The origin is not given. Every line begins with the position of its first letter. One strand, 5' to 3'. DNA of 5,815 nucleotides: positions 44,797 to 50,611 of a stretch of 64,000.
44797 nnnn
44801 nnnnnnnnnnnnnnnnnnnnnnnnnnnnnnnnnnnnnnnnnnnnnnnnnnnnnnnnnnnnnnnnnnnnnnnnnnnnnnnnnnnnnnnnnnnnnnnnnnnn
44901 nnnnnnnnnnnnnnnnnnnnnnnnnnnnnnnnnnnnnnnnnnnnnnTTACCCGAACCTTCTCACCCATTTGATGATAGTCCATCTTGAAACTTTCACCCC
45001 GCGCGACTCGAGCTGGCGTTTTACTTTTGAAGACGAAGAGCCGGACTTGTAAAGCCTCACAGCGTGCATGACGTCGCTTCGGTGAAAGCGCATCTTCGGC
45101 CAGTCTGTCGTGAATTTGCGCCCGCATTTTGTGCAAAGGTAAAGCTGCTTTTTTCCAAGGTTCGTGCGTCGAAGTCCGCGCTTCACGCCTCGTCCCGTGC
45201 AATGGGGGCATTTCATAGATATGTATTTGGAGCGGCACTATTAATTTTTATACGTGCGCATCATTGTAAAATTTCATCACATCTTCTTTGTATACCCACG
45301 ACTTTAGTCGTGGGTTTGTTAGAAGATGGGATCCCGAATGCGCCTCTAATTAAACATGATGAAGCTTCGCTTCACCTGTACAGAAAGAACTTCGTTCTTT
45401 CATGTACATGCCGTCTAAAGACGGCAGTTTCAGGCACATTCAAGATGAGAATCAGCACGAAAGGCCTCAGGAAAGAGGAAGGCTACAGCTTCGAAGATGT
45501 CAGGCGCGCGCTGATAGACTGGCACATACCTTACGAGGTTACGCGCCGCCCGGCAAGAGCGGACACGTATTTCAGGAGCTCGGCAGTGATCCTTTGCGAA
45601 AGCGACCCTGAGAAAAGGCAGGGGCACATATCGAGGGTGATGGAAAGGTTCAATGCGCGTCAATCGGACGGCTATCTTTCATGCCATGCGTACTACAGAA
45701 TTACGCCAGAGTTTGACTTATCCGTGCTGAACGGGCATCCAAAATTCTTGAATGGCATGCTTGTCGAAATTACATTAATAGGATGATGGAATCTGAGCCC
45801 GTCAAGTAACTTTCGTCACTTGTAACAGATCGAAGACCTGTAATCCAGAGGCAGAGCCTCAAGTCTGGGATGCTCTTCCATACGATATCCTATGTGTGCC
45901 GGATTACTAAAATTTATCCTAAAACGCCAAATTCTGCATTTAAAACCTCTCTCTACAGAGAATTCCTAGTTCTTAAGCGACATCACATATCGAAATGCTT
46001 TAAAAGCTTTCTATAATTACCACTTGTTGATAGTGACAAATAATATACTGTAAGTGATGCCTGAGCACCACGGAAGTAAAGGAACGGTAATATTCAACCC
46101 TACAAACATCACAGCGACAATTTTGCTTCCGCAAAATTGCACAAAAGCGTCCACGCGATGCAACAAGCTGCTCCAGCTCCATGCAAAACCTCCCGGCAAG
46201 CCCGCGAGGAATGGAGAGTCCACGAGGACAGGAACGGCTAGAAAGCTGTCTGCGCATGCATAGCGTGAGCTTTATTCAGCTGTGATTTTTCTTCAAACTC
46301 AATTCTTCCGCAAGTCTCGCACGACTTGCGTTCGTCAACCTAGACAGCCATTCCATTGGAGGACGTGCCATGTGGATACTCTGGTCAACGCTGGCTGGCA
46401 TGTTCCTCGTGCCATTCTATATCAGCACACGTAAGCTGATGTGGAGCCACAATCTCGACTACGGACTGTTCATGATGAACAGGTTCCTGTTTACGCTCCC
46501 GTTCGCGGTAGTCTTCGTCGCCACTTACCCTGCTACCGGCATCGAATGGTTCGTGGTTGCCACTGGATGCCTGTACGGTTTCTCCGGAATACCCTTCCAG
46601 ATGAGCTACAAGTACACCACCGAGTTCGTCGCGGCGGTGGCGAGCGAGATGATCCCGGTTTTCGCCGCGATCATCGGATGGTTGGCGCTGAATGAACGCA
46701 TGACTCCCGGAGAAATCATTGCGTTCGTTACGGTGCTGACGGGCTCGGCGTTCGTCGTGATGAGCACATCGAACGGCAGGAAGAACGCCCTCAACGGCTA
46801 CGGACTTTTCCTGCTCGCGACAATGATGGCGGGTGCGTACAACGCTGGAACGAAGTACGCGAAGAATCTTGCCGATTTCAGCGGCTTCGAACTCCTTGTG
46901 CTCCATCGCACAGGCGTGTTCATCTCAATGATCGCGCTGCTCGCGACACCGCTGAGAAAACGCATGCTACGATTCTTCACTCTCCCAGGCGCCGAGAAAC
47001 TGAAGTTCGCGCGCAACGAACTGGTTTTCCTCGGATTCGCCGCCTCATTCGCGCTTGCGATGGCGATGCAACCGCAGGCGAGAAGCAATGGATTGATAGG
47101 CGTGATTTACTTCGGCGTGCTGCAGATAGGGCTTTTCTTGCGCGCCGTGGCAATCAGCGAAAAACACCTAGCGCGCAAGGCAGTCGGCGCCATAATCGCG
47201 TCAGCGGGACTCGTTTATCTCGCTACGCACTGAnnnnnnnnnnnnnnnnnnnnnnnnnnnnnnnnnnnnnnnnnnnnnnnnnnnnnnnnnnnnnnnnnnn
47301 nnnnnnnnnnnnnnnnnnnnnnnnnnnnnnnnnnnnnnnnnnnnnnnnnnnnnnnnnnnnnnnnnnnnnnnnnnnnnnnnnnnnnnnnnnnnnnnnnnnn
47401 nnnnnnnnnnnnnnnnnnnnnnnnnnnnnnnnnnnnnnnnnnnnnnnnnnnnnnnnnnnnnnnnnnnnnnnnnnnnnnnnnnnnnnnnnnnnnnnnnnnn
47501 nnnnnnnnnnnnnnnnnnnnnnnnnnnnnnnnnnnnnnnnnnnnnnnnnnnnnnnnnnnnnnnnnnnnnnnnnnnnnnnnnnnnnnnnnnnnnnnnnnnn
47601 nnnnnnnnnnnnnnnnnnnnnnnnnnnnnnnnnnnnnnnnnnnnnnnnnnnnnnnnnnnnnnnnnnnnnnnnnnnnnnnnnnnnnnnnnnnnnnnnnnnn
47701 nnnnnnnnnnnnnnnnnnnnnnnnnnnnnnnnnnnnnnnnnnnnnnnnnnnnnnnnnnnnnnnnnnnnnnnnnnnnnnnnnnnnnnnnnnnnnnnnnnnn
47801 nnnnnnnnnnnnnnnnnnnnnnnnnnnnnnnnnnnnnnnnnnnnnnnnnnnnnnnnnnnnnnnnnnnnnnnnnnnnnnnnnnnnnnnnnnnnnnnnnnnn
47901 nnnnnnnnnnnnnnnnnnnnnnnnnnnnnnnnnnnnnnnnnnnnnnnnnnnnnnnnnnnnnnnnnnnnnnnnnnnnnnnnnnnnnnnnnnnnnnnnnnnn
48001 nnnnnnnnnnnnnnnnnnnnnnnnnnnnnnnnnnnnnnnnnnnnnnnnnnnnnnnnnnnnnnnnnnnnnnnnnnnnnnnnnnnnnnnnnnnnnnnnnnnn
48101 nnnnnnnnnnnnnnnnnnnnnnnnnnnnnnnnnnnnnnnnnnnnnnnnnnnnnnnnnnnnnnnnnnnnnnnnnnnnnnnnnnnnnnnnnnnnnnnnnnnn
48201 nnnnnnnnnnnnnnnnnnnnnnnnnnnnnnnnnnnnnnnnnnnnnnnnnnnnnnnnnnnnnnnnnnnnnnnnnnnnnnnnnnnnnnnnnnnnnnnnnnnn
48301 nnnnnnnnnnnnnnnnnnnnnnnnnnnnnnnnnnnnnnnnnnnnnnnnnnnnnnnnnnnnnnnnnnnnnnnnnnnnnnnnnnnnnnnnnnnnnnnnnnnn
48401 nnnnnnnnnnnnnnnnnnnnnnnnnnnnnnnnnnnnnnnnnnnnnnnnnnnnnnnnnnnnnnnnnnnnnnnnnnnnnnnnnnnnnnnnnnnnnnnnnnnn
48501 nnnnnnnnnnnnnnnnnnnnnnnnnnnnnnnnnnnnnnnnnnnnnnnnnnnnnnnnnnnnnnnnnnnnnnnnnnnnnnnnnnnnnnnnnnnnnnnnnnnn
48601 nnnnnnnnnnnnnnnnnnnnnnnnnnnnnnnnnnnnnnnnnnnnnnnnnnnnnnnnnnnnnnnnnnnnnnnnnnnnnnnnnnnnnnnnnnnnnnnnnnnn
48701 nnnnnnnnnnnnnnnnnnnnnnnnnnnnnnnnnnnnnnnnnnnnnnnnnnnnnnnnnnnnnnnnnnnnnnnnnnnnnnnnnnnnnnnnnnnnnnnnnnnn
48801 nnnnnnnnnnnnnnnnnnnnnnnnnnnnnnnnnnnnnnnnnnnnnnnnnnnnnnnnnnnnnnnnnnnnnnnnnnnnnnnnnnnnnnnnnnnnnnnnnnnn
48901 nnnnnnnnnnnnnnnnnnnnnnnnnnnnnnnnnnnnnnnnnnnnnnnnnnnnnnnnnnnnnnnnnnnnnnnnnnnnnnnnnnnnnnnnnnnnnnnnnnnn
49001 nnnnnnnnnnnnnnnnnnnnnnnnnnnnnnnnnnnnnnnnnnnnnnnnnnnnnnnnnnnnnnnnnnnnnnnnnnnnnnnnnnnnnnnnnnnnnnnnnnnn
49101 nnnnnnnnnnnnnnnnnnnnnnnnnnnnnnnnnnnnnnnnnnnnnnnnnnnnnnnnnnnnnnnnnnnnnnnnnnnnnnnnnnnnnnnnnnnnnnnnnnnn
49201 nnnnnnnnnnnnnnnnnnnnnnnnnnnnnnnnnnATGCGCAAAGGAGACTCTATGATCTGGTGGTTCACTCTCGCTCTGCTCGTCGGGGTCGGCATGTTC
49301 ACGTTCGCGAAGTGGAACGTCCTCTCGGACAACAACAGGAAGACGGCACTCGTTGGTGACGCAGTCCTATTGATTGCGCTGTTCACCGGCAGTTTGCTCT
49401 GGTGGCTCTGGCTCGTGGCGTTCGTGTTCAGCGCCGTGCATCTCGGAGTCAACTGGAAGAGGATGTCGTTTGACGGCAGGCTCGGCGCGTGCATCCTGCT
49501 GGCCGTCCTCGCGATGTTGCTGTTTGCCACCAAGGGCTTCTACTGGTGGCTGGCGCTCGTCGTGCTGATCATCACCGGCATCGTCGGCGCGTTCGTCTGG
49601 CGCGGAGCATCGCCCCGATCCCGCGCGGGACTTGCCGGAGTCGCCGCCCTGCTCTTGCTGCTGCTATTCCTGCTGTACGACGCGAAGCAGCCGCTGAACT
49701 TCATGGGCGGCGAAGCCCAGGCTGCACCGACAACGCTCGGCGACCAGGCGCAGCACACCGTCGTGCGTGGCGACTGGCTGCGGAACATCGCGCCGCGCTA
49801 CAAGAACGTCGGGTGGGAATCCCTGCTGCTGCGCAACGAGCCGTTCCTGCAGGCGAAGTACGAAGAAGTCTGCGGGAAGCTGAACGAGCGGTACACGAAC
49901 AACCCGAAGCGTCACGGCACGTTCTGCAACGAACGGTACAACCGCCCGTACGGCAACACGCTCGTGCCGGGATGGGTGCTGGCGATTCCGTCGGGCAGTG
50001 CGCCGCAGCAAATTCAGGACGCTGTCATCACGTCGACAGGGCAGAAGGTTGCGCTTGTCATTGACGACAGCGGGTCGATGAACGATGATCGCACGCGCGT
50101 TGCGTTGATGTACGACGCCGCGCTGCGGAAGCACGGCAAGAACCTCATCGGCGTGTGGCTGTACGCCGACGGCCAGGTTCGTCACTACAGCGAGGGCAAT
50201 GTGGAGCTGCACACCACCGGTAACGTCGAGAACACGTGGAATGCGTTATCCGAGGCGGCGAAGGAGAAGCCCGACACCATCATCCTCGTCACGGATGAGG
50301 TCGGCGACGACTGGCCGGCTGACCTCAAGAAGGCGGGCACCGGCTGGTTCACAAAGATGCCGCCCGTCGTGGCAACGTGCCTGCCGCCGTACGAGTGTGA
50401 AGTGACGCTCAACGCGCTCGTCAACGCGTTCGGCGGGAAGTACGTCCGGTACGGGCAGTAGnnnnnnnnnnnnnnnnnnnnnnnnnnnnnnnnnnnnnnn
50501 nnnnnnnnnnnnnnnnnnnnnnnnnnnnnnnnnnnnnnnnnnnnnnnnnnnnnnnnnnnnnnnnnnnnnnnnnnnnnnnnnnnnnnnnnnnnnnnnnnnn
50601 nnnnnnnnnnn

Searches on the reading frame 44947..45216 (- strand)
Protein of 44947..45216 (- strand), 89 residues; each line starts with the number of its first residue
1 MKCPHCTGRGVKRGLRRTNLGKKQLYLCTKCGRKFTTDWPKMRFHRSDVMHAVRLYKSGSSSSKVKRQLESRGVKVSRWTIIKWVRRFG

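Call 3: search_protein_families(library=pfam, proteins=[window:44947-45216:-], max_evalue=0.1)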
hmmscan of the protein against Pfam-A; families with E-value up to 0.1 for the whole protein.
window:44947-45216:- (89 aa): 9 families
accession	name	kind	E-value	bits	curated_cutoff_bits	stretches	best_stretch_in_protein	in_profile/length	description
PF04606.18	Ogr_Delta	-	0.0063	16.9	26.3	1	2-37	1-39/47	Ogr/Delta-like zinc finger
PF09723.15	Zn_ribbon_8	-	0.011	16.2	34.4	0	26-38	6-17/41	Zinc ribbon domain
PF13913.12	zf-C2HC_2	-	0.018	15.2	27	1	25-38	2-15/25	zinc-finger of a C2HC-type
PF13894.12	zf-C2H2_4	-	0.025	15.7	27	0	26-45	1-19/24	C2H2-type zinc finger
PF00684.25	DnaJ_CXXCXGXG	-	0.036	14.8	32.7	1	2-32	17-48/65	DnaJ central domain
PF22448.1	RepB_primase_C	-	0.038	14.3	26.1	1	44-70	3-29/54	RepB DNA-primase C-terminal helical domain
PF23451.1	Zn_ribbon_PaaD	-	0.063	13.4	27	0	2-35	16-49/53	PaaD zinc beta ribbon domain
PF12760.12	Zn_ribbon_IS1595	-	0.064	13.7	25.4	0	2-33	20-45/46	Transposase zinc-ribbon domain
PF19769.4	CPxCG_zf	-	0.097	12.9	27.2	1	3-50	1-48/183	CPxCG-related zinc finger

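Call 6: search_protein_families(library=phrogs, proteins=[window:44947-45216:-], max_evalue=0.1)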
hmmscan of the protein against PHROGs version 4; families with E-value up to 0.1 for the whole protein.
window:44947-45216:- (89 aa): 6 families
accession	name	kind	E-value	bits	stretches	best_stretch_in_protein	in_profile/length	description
phrog_26158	-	unknown function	0.00042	21.5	1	43-88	8-54/74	-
phrog_16024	-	unknown function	0.0058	17.3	1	15-36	32-53/66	-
phrog_10675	-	unknown function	0.0059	17.8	1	1-49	6-54/98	-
phrog_1244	-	unknown function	0.016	15.6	1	3-38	111-146/157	-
phrog_6081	-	unknown function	0.067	13.7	0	2-38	118-156/169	-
phrog_13080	-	unknown function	0.099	13.8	0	2-18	6-22/68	-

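Call 80: search_protein_families(library=padloc, proteins=[window:44947-45216:-], max_evalue=0.01)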
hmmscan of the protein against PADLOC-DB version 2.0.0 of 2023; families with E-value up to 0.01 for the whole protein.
window:44947-45216:- (89 aa): 0 families

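Call 96: search_solved_structures(query=window:44947-45216:-, max_evalue=1)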
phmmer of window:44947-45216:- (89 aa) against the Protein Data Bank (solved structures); distinct sequences matched with E-value up to 1: 24.
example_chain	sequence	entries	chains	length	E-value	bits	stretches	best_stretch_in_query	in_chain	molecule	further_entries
5v3g_D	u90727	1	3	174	9.3e-08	35.6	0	16-43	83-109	PR domain zinc finger protein 9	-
5egb_A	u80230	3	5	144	1.4e-06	31.8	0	16-46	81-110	Histone-lysine N-methyltransferase PRDM9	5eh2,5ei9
2i13_A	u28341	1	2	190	3.8e-06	30.5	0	2-36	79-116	Aart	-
2m0d_A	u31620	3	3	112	0.0056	20.3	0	2-42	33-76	Zinc finger and BTB domain-containing protein 17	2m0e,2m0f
1mey_C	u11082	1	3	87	0.0085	19.7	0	2-37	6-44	CONSENSUS ZINC FINGER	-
8cuc_E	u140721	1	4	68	0.027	18.2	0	16-39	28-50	Sal-like protein 4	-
8a4i_I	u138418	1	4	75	0.036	17.7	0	16-39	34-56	Sal-like protein 4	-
7y3i_A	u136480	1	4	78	0.04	17.6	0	16-39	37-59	Sal-like protein 4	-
7y3k_A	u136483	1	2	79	0.041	17.5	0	16-39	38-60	Sal-like protein 4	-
7mc1_A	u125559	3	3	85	0.061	17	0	21-44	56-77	Isoform 2 of Zinc finger and BTB domain-containing protein 17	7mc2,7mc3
7y3m_B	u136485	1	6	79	0.1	16.3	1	17-50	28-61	Sal-like protein 4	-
8u17_C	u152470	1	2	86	0.12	16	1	17-50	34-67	Sal-like protein 4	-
8u15_C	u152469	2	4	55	0.15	15.7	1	3-46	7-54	Sal-like protein 4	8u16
9nws_C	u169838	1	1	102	0.21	15.3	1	17-49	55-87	Sal-like protein 4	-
7y3l_A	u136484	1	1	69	0.32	14.7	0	16-45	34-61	Sal-like protein 3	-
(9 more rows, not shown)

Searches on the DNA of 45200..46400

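Call 84: search_rna_families(source=window, start=45200, end=46400, threshold=evalue, max_evalue=1, show_alignments=2)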
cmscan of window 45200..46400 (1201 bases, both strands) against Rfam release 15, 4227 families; matches with E-value up to 1: 0.
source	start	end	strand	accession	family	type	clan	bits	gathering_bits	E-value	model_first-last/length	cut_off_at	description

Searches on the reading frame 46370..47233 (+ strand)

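Call 65: search_protein_families(library=pfam, proteins=[window:46370-47233:+], max_evalue=0.001)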
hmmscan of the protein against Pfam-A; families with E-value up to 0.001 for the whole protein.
window:46370-47233:+ (287 aa): 1 family
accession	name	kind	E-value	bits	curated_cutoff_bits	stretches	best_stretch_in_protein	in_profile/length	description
PF00892.27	EamA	-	6.6e-07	30.1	28.2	1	2-130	3-134/135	EamA-like transporter family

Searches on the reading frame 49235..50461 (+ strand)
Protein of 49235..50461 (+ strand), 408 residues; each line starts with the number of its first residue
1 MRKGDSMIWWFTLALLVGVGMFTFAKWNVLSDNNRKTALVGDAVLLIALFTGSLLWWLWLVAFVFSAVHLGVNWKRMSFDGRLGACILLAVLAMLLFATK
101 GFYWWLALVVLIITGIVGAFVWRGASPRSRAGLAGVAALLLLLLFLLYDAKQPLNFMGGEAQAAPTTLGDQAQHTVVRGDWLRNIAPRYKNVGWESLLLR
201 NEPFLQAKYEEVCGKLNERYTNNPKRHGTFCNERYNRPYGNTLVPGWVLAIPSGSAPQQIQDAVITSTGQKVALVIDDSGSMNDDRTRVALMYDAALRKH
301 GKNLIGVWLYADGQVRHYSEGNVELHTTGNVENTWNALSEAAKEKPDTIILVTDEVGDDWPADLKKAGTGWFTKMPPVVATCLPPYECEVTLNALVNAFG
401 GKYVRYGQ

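Call 65: search_protein_families(library=pfam, proteins=[window:49235-50461:+], max_evalue=0.001)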
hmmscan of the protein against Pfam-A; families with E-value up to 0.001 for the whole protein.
window:49235-50461:+ (408 aa): 1 family
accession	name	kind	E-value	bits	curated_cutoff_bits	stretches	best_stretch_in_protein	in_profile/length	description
PF01476.26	LysM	-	0.00092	19.6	20.9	0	174-201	1-27/43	LysM domain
